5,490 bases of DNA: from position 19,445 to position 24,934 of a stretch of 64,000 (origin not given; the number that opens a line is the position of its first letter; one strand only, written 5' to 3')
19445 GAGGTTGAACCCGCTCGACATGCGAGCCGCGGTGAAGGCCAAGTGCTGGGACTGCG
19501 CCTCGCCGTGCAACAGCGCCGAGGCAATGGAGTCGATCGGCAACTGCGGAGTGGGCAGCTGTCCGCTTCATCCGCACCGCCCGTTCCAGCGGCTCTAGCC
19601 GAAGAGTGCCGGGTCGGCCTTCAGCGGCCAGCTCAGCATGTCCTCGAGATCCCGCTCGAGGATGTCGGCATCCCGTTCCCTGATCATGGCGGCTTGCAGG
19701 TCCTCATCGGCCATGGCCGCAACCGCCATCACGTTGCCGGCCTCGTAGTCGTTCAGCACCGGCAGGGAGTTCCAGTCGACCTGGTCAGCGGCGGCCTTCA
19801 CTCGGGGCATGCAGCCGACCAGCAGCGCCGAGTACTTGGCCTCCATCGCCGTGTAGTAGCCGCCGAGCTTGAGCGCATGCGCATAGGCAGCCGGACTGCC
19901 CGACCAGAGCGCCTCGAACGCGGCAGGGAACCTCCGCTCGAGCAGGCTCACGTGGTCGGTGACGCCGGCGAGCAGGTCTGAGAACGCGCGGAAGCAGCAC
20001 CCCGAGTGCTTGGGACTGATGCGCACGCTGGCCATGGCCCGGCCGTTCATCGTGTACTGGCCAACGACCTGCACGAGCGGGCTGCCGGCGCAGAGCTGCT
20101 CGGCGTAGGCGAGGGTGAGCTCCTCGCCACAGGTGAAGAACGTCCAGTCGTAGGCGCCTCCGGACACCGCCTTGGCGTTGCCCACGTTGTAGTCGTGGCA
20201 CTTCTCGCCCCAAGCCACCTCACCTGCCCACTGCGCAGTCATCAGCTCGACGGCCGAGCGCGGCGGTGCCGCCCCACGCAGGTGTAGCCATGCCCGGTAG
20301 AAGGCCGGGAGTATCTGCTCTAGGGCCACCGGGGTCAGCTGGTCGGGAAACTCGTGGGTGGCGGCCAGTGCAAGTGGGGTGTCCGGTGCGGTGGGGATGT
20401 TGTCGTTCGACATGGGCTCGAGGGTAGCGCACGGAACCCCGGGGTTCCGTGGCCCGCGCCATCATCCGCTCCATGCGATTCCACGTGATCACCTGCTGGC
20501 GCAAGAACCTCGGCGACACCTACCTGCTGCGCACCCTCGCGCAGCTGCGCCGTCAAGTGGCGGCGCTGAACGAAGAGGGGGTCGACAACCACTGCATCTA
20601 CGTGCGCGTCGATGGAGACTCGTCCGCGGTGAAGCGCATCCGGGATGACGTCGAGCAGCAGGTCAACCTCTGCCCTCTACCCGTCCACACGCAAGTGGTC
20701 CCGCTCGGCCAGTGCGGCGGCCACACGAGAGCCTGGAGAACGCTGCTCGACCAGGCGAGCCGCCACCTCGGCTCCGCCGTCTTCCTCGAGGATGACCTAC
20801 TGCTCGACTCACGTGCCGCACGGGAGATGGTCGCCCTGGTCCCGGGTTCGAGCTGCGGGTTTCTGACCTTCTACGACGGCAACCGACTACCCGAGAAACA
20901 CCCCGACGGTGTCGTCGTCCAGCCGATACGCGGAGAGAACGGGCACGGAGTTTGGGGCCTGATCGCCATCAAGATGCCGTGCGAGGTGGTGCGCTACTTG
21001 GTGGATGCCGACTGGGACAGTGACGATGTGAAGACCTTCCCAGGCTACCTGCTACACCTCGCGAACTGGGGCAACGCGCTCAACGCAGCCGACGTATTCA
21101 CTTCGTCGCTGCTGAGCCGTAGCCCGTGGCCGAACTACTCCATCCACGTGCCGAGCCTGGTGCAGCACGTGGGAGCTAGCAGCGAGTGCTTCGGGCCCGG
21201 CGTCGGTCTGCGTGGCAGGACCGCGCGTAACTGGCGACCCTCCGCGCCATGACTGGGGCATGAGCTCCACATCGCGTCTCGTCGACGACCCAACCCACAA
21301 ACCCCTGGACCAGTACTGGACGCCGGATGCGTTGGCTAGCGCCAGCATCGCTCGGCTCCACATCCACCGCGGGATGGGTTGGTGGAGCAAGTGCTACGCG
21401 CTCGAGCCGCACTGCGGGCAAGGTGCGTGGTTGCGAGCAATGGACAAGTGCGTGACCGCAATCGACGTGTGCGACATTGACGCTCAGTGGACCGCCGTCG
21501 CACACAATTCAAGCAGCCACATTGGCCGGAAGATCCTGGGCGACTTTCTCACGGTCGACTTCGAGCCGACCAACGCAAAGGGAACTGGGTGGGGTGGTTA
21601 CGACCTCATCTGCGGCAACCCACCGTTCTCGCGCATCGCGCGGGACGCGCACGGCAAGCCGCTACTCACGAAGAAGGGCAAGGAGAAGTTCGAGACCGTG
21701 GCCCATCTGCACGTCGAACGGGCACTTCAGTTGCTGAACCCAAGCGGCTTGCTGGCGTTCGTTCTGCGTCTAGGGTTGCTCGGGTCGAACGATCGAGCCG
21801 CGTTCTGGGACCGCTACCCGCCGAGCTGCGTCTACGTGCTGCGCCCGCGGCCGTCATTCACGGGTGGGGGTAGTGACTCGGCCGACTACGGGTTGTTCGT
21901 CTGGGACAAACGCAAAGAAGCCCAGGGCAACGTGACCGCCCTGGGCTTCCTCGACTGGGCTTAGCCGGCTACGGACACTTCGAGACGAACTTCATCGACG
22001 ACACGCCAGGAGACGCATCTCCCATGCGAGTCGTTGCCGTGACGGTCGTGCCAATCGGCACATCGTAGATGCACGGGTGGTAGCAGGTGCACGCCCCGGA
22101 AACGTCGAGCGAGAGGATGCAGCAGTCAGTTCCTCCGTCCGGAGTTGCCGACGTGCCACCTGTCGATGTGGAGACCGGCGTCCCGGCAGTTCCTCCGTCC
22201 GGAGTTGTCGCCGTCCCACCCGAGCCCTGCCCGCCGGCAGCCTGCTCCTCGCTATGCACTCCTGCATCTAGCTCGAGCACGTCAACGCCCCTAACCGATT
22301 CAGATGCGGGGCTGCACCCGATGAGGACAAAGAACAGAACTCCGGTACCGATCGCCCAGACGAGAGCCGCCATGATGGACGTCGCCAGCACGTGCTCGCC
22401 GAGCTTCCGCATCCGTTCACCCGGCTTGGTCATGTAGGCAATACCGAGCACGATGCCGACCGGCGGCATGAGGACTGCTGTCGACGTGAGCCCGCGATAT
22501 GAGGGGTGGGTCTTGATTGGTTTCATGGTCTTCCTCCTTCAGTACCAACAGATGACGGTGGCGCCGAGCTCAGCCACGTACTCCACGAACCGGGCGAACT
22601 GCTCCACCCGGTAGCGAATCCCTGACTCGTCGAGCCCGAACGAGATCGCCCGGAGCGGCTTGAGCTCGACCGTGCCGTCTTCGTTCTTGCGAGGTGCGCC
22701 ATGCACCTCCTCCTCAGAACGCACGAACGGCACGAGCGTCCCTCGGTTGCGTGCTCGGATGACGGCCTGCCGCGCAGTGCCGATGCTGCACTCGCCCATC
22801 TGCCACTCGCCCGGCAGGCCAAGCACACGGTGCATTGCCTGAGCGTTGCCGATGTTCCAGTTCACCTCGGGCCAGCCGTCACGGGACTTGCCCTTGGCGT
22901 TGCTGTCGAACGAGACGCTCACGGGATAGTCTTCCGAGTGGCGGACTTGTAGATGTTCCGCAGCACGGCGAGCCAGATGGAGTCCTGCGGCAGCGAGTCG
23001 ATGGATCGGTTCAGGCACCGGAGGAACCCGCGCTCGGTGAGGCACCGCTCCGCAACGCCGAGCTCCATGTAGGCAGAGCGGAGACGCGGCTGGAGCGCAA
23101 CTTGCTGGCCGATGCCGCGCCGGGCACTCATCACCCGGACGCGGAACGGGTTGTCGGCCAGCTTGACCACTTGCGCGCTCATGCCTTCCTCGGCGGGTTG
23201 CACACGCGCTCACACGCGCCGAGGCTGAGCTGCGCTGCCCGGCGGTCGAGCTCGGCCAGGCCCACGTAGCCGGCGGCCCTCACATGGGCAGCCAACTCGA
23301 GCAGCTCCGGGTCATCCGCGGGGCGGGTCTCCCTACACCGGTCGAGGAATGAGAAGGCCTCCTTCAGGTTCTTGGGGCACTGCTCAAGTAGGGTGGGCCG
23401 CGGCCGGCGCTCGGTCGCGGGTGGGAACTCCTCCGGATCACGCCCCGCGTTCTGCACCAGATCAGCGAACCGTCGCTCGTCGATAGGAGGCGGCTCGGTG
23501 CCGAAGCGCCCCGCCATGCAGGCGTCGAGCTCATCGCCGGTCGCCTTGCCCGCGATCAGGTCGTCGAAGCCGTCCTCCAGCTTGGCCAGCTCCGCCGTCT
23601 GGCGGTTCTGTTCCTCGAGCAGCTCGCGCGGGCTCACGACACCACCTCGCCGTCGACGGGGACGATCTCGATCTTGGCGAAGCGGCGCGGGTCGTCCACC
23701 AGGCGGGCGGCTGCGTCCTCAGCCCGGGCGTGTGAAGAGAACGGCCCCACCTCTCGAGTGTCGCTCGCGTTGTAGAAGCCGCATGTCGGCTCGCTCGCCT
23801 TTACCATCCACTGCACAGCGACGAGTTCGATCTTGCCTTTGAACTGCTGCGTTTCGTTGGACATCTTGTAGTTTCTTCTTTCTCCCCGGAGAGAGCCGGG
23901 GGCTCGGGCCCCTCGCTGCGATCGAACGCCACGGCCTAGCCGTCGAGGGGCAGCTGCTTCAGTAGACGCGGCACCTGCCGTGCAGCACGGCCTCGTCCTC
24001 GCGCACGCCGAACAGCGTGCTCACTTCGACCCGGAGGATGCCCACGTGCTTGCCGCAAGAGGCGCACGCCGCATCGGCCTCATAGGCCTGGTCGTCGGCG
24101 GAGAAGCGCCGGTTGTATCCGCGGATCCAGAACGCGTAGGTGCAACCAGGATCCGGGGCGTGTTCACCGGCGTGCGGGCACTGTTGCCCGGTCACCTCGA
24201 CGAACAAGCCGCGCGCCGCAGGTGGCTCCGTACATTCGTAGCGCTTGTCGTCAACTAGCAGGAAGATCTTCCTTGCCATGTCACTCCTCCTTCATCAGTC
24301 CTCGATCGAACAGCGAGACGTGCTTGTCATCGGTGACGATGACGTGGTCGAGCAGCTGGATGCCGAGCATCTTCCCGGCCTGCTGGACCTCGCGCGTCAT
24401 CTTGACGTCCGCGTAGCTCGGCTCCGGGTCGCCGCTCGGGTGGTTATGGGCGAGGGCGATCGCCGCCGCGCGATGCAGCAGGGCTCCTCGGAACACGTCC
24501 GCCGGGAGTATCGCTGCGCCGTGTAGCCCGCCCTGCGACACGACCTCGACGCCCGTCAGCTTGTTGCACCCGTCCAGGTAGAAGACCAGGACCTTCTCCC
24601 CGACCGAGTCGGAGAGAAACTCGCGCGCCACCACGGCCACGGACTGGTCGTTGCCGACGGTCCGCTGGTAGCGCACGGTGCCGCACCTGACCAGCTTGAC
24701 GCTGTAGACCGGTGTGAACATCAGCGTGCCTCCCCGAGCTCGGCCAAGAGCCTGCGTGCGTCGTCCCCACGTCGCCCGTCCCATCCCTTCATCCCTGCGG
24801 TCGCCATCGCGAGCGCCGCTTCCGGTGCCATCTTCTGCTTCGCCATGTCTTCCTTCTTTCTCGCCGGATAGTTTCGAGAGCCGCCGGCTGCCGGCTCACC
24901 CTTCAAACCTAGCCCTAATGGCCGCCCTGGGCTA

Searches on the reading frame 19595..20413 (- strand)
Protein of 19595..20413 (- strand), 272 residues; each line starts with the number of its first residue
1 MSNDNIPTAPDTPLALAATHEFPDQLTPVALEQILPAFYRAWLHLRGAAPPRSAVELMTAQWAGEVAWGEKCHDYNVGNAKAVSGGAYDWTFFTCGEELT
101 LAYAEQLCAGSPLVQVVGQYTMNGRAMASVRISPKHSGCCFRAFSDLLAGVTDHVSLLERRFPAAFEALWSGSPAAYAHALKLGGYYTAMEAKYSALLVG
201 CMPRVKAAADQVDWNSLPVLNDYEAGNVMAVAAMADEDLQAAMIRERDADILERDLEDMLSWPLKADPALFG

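Call 22: search_protein_families(library=pfam, proteins=[window:19595-20413:-], max_evalue=0.01)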
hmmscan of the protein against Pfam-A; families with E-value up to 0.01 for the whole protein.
window:19595-20413:- (272 aa): 1 family
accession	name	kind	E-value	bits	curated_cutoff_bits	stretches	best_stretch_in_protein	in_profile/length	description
PF01832.25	Glucosaminidase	-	0.00075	20.6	30.2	1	57-204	17-120/123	Mannosyl-glycoprotein endo-beta-N-acetylglucosaminidase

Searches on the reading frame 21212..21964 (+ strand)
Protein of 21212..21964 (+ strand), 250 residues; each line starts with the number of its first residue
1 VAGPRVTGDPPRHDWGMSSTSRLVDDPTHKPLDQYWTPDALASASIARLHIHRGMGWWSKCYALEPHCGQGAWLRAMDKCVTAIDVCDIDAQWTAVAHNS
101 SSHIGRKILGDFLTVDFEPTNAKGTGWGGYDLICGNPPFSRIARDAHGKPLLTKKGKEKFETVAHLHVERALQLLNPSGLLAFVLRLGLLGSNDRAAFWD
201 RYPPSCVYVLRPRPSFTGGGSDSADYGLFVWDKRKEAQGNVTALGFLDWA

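Call 22: search_protein_families(library=pfam, proteins=[window:21212-21964:+], max_evalue=0.01)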
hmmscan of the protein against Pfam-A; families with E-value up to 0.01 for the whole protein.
window:21212-21964:+ (250 aa): 1 family
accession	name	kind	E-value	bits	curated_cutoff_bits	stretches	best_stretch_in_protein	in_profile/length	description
PF07669.17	Eco57I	-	7.6e-07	29.8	25.3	1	125-185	70-134/171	Eco57I restriction-modification methylase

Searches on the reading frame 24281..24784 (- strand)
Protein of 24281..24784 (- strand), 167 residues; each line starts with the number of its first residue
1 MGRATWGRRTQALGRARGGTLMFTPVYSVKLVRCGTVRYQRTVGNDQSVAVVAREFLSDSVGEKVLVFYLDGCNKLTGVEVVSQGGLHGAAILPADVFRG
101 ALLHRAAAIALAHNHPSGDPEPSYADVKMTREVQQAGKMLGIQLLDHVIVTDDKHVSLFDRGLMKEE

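Call 22: search_protein_families(library=pfam, proteins=[window:24281-24784:-], max_evalue=0.01)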
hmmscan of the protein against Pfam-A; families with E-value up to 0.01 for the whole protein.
window:24281-24784:- (167 aa): 1 family
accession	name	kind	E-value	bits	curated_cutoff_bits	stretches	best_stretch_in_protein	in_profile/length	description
PF04002.20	RadC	-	6.2e-35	120.2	22.1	1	47-162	5-120/121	RadC-like JAB domain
